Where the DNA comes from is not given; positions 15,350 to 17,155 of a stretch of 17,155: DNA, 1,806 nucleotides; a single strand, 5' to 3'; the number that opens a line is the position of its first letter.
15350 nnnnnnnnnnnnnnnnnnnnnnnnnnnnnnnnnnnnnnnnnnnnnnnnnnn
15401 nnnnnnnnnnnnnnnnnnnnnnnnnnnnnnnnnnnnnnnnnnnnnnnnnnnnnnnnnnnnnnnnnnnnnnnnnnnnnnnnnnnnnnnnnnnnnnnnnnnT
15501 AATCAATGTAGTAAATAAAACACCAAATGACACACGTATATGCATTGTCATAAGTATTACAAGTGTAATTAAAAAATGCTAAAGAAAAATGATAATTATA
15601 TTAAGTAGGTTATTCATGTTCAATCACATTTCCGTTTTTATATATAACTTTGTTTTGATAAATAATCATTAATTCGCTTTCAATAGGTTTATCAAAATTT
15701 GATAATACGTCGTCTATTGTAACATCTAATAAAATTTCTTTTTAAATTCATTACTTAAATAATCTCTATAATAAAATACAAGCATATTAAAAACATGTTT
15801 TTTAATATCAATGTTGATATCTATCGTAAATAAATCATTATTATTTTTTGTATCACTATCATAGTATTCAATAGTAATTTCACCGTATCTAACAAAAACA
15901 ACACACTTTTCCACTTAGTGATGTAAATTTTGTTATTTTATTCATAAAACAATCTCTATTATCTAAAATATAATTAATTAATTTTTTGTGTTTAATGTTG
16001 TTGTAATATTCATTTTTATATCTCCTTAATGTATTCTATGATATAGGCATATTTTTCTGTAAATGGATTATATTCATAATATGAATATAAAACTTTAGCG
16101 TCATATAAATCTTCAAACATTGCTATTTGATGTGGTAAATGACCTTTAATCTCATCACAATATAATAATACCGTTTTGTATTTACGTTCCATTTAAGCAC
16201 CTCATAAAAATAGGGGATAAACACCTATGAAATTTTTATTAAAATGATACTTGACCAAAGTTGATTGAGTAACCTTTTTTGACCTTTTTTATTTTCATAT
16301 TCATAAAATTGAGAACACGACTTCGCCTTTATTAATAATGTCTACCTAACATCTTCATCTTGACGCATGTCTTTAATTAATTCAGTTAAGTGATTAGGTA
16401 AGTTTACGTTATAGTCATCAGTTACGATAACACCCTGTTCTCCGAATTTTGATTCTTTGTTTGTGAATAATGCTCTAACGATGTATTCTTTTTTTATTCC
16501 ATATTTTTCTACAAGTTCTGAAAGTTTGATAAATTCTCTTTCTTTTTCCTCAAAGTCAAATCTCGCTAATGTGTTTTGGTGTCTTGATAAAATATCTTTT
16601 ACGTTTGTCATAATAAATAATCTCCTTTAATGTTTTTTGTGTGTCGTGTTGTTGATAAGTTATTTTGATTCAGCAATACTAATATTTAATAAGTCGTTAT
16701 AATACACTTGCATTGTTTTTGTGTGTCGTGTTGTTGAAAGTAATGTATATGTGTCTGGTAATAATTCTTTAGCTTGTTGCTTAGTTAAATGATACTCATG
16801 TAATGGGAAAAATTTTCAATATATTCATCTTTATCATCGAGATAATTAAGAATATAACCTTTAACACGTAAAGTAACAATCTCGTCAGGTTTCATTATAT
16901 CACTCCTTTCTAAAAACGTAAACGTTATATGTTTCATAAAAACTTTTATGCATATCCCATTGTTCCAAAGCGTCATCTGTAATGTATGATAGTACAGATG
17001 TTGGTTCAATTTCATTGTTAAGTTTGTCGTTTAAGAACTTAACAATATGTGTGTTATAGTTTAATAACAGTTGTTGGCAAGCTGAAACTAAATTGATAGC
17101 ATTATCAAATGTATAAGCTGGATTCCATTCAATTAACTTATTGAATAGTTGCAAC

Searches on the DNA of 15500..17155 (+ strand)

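Call 6: search_dna_similar(query=window:15500-17155:+, collection=phages, mode=near, max_rows=30)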
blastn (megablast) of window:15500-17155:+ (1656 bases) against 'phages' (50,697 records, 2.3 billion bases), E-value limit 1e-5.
Records with a match: 73; places in all: 73; records where one place covers at least 80% of the query: 44.
Best place of each record, by identity: 95-99% 4; 90-95% 6; 80-90% 55; 60-80% 8.
By first word of the organism name: Staphylococcus 73.
By host as written in the record: Staphylococcus aureus 46; - 4; Staphylococcus aureus strain SA27 3; Staphylococcus aureus ATCC 29213 3; Staphylococcus aureus subsp. aureus RN4220 2; Staphylococcus aureus NRS382 2; Staphylococcus sp. 2; Staphylococcus aureus ATCC 25923 2; and 9 more.
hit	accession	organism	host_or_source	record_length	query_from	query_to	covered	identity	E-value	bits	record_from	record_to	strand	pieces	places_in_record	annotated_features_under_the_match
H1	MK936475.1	Staphylococcus phage SA03-CTH2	Staphylococcus aureus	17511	8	1656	100%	96.0%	0e+0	2662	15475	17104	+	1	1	hypothetical protein (x4) | single stranded DNA-binding protein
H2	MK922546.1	Staphylococcus phage SA1-CTA1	Staphylococcus aureus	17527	8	1656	100%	96.0%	0e+0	2662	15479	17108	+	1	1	hypothetical protein (x4) | single stranded DNA-binding protein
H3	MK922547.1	Staphylococcus phage SA30-CTH2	Staphylococcus aureus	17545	8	1656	100%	96.0%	0e+0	2662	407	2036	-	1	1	hypothetical protein (x4) | single stranded DNA-binding protein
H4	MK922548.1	Staphylococcus phage SA46-CTH4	Staphylococcus aureus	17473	8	1656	100%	96.0%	0e+0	2662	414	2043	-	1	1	hypothetical protein (x4) | single stranded DNA-binding protein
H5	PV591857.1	Staphylococcus phage M963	Staphylococcus aureus MRSA1024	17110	8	1656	100%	94.9%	0e+0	2556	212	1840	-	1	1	hypothetical protein (x4) | single-stranded DNA binding protein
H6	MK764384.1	Staphylococcus phage SA46-CTH2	Staphylococcus aureus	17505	8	1656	100%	94.8%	0e+0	2547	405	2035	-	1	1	hypothetical protein (x4) | single stranded DNA-binding protein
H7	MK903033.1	Staphylococcus phage SA44-CTH7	Staphylococcus aureus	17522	8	1656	100%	94.8%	0e+0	2547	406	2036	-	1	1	hypothetical protein (x4) | single stranded DNA-binding protein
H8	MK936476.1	Staphylococcus phage SA46-CL1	Staphylococcus aureus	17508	8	1656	100%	94.6%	0e+0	2536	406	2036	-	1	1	hypothetical protein (x4) | single stranded DNA-binding protein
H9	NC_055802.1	Staphylococcus phage SA46-CL1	Staphylococcus aureus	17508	8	1656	100%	94.6%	0e+0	2536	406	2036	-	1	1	hypothetical protein (x4) | single stranded DNA-binding protein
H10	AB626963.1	Staphylococcus phage S13'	Staphylococcus aureus strain SA27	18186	1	1656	100%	84.6%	0e+0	1607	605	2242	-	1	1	hypothetical protein (x5) | putative single stranded DNA binding protein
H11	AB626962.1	Staphylococcus phage S24-1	Staphylococcus aureus strain SA27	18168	1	1656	100%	84.4%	0e+0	1591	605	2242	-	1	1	hypothetical protein (x5) | putative single stranded DNA binding protein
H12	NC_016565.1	Staphylococcus phage S24-1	Staphylococcus aureus strain SA27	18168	1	1656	100%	84.4%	0e+0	1591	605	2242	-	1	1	hypothetical protein (x5) | putative single stranded DNA binding protein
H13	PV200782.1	Staphylococcus phage SapYZU01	Staphylococcus aureus ATCC 29213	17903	1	1656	100%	84.3%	0e+0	1583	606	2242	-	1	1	hypothetical protein (x5) | single-stranded DNA binding protein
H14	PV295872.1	Staphylococcus phage SapYZU10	Staphylococcus aureus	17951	1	1656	100%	84.3%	0e+0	1583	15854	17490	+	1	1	hypothetical protein (x5) | single-stranded DNA binding protein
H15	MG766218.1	Staphylococcus phage vB_SauP_phiAGO1.3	Staphylococcus aureus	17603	1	1656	100%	83.4%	0e+0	1500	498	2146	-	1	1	hypothetical protein (x5) | Single stranded DNA-binding protein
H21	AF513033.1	Staphylococcus phage P68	-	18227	1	1656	100%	82.7%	0e+0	1430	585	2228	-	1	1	unknown (x5) | putative single stranded DNA binding protein | ribosome_binding_site (x5)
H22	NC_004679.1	Staphylococcus phage P68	Staphylococcus aureus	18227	1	1656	100%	82.7%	0e+0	1430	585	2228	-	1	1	hypothetical protein (x6) | ribosome_binding_site (x5)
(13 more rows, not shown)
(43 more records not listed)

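Call 7: get_annotated_region(hit=H1, flank=1000)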
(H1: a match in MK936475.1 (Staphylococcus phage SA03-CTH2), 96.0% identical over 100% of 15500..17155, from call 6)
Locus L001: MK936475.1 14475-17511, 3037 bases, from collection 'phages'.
description: Staphylococcus phage SA03-CTH2, complete genome.
organism: Staphylococcus phage SA03-CTH2 (NCBI taxid 2591105)
taxonomy: Viruses; Duplodnaviria; Heunggongvirae; Uroviricota; Caudoviricetes; Rountreeviridae; Rakietenvirinae; Rosenblumvirus
host: Staphylococcus aureus; source: -; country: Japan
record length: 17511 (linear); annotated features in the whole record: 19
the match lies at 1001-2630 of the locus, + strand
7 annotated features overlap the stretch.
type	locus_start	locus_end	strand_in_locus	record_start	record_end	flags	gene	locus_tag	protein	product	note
CDS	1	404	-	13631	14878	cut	-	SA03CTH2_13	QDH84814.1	DNA packaging protein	-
CDS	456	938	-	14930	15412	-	-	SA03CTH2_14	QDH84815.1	hypothetical protein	-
CDS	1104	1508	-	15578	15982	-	-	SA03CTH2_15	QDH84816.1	hypothetical protein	-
CDS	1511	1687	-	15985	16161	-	-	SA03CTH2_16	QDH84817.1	hypothetical protein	-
CDS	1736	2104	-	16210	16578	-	-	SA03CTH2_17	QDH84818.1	single stranded DNA-binding protein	-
CDS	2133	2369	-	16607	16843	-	-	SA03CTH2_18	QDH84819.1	hypothetical protein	-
CDS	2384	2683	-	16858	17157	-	-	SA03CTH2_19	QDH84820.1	hypothetical protein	-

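Call 8: get_annotated_region(hit=H21, flank=1000)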
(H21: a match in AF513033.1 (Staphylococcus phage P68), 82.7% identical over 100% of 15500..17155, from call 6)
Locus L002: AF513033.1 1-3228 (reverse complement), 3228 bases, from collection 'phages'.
description: Staphylococcus aureus phage phiP68, complete genome.
organism: Staphylococcus phage P68 (NCBI taxid 204090)
taxonomy: Viruses; Duplodnaviria; Heunggongvirae; Uroviricota; Caudoviricetes; Rountreeviridae; Rakietenvirinae; Rosenblumvirus
host: -; source: -; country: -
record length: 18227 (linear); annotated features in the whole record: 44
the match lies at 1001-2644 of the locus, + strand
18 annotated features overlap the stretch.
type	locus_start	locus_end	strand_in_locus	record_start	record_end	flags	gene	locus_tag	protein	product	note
CDS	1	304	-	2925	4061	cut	-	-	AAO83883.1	putative encapsidation protein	ORF9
regulatory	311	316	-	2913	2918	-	-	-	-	ribosome_binding_site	-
CDS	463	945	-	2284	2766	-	-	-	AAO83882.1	unknown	ORF8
regulatory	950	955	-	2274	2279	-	-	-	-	ribosome_binding_site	-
CDS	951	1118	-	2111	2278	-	-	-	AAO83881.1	unknown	ORF7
CDS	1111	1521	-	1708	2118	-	-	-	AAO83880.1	unknown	ORF6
regulatory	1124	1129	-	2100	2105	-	-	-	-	ribosome_binding_site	-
CDS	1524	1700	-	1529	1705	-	-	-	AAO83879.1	unknown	ORF5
regulatory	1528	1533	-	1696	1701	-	-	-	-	ribosome_binding_site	-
regulatory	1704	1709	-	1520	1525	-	-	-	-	ribosome_binding_site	-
CDS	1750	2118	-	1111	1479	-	-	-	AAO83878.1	putative single stranded DNA binding protein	ORF4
regulatory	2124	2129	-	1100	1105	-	-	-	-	ribosome_binding_site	-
CDS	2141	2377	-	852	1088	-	-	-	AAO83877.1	unknown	ORF3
regulatory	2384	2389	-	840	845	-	-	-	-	ribosome_binding_site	-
CDS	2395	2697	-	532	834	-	-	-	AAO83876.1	unknown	ORF2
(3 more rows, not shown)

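Call 17: search_dna_similar(query=window:16595-16680:-, collection=phages, mode=distant, max_rows=60, max_evalue=10)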
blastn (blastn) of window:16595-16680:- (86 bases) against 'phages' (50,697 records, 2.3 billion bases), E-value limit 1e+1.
Records with a match: 226; places in all: 261; records where one place covers at least 80% of the query: 12.
Best place of each record, by identity: >=99% 11; 95-99% 22; 90-95% 54; 80-90% 108; 60-80% 31.
By first word of the organism name: Staphylococcus 101; Bacillus 32; Enterococcus 14; Prevotella 14; Campylobacter 11; Vibrio 9; Erwinia 9; Citrobacter 5; Pseudomonas 4; Pseudoalteromonas 3; and 15 more.
By host as written in the record: Staphylococcus aureus 40; - 14; Prevotella sp. 14; Erwinia amylovora 9; Mammaliicoccus sciuri C6854 6; Bacillus cereus 6; Enterococcus faecalis 5; Staphylococcus carnosus TM300 5; and 77 more.
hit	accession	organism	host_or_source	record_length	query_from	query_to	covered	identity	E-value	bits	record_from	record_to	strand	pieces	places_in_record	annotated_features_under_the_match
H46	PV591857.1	Staphylococcus phage M963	Staphylococcus aureus MRSA1024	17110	1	86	100%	96.8%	4e-11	158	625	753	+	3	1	hypothetical protein | single-stranded DNA binding protein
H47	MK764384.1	Staphylococcus phage SA46-CTH2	Staphylococcus aureus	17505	1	86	97%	96.7%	2e-9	153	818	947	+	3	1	hypothetical protein | single stranded DNA-binding protein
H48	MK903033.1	Staphylococcus phage SA44-CTH7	Staphylococcus aureus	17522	1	86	97%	96.7%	2e-9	153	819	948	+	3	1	hypothetical protein | single stranded DNA-binding protein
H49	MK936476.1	Staphylococcus phage SA46-CL1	Staphylococcus aureus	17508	1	86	97%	96.7%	2e-9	153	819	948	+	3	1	hypothetical protein | single stranded DNA-binding protein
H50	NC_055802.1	Staphylococcus phage SA46-CL1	Staphylococcus aureus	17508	1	86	97%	96.7%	2e-9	153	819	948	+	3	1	hypothetical protein | single stranded DNA-binding protein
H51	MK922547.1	Staphylococcus phage SA30-CTH2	Staphylococcus aureus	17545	1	86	97%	95.7%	6e-8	148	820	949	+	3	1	hypothetical protein | single stranded DNA-binding protein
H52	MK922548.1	Staphylococcus phage SA46-CTH4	Staphylococcus aureus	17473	1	86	97%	95.7%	6e-8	148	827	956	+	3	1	hypothetical protein | single stranded DNA-binding protein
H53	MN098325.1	Staphylococcus phage Portland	Staphylococcus aureus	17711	1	86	100%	89.9%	2e-9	147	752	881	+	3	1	hypothetical protein (x2) | ribosome_binding_site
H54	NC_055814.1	Staphylococcus phage Portland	Staphylococcus aureus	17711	1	86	100%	89.9%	2e-9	147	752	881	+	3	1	hypothetical protein (x2) | ribosome_binding_site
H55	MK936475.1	Staphylococcus phage SA03-CTH2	Staphylococcus aureus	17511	1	86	100%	73.3%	6e-8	62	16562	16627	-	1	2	hypothetical protein | single stranded DNA-binding protein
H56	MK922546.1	Staphylococcus phage SA1-CTA1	Staphylococcus aureus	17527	1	86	100%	73.3%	6e-8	62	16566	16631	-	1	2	hypothetical protein | single stranded DNA-binding protein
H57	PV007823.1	Staphylococcus phage CapO46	Staphylococcus aureus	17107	18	86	80%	90.4%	2e-9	113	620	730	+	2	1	hypothetical protein | single stranded DNA-binding protein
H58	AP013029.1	Bacillus phage phiNIT1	Bacillus subtilis (natto)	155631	12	78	78%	73.1%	3e+0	36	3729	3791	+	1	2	terminal redundancy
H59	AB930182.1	Bacillus phage SPG24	Bacillus subtilis G24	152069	12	78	78%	73.1%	3e+0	36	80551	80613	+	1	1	none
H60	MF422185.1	Bacillus phage BSP10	Bacillus subtilis ATCC 15245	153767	12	78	78%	73.1%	3e+0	36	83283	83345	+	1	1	hypothetical protein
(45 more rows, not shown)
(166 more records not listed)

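Call 31: search_dna_similar(query=window:16618-16672:-, collection=phages, mode=near, max_evalue=10, max_rows=10)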
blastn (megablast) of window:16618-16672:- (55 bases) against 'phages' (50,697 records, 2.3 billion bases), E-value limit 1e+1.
No match.

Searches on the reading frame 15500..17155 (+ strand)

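Call 21: find_related_loci(query=L001:1736-2104:-, collection=viral_contigs, flank=1200)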
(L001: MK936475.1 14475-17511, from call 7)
Query L001:1736-2104:- (122 aa) in viral_contigs; peptide patterns used: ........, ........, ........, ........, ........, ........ (x = any residue, [..] = any of these).
35 stretches matched a pattern; 15 encode a relative of the query (tblastn E <= 1e-3); 14 distinct loci.
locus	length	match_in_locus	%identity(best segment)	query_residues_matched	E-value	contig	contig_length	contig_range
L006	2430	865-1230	95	1-122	4e-76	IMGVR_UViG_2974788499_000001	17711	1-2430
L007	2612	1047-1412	92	1-122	2e-73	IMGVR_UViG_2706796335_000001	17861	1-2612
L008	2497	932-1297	96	1-122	6e-77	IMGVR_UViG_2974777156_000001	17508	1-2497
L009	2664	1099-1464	93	1-122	1e-65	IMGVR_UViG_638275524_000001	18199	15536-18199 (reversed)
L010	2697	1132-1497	93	1-122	2e-65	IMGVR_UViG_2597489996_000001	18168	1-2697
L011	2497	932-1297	93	1-122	2e-65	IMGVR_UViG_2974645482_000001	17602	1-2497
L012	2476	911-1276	93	1-122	3e-65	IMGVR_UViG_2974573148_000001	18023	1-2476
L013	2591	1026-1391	92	1-122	6e-65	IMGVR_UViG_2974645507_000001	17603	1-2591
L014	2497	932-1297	92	1-122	5e-65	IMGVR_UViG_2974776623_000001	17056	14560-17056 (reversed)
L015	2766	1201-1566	93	1-122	4e-65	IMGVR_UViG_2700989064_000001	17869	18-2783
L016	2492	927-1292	92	1-122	2e-64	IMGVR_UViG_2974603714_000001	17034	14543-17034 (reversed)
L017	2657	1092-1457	91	1-122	1e-63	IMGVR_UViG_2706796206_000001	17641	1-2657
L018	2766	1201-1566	95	1-122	3e-67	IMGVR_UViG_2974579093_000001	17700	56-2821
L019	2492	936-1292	55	1-121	1e-40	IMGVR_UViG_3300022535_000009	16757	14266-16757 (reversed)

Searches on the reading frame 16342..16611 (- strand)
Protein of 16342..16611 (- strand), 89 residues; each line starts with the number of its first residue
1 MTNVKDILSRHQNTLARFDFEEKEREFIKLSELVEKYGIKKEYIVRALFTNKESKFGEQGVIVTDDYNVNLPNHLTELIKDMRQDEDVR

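Call 43: find_encoding_contigs(protein=window:16342-16611:-, flank=1500, max_places=10)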
Protein window:16342-16611:- (89 aa): no gene with exactly this product is on record in the collection.
